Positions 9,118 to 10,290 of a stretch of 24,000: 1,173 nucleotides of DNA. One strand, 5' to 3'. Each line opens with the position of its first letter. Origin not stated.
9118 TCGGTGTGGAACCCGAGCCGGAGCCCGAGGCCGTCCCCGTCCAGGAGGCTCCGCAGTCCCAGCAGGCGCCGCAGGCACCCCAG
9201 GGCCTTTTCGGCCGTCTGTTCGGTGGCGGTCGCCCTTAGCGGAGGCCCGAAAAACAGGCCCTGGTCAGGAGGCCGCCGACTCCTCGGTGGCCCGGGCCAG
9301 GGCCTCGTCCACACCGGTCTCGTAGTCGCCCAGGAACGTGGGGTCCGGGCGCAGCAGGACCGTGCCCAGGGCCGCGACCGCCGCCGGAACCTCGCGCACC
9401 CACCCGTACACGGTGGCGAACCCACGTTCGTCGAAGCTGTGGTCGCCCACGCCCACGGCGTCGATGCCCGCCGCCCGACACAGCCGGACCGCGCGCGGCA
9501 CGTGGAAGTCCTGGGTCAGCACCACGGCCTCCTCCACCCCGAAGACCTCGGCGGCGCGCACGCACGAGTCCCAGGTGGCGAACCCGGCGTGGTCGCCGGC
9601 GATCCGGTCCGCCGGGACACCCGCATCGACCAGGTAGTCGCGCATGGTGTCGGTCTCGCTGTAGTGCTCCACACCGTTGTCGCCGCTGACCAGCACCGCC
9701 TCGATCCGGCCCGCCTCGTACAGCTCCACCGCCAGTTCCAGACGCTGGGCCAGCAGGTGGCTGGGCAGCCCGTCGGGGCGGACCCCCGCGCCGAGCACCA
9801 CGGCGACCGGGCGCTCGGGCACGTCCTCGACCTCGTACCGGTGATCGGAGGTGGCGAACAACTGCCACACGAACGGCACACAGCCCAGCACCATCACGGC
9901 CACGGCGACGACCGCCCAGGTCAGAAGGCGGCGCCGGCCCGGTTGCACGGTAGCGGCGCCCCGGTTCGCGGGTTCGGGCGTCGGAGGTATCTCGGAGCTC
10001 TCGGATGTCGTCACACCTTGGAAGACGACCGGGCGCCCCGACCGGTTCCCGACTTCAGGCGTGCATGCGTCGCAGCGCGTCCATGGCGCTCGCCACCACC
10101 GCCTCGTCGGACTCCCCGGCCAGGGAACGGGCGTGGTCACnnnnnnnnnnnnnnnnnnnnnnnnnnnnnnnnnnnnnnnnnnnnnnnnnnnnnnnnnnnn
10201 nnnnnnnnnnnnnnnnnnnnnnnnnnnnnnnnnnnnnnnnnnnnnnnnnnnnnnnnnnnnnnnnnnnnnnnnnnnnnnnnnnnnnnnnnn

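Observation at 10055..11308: Flavin amine oxidase with circularly permuted segment order, probably a relic of tandem duplication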

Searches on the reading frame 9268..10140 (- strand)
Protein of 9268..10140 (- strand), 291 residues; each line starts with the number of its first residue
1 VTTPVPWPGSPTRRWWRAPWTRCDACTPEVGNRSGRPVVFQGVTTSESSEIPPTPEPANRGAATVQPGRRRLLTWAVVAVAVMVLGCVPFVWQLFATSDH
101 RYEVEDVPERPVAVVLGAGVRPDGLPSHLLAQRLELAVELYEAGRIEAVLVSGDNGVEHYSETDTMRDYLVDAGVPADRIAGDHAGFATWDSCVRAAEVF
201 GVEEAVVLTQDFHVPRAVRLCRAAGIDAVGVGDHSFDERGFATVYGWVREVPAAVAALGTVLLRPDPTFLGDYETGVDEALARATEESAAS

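Call 3: search_protein_families(library=pfam, proteins=[window:9268-10140:-], max_evalue=0.01)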
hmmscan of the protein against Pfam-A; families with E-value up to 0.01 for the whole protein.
window:9268-10140:- (291 aa): 1 family
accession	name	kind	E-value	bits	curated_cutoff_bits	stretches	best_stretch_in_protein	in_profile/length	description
PF02698.23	DUF218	-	3.4e-25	88.9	27.6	1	112-228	2-105/133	DUF218 domain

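Call 11: search_protein_families(library=ncbifam, proteins=[window:9268-10140:-], max_evalue=0.001)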
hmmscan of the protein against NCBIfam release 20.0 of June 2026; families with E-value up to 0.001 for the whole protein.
window:9268-10140:- (291 aa): 1 family
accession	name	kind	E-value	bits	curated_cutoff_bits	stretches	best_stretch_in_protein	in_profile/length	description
NF008092.0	PRK10834.1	equivalog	6.9e-29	100.7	363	1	71-272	4-205/239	outer membrane permeability protein SanA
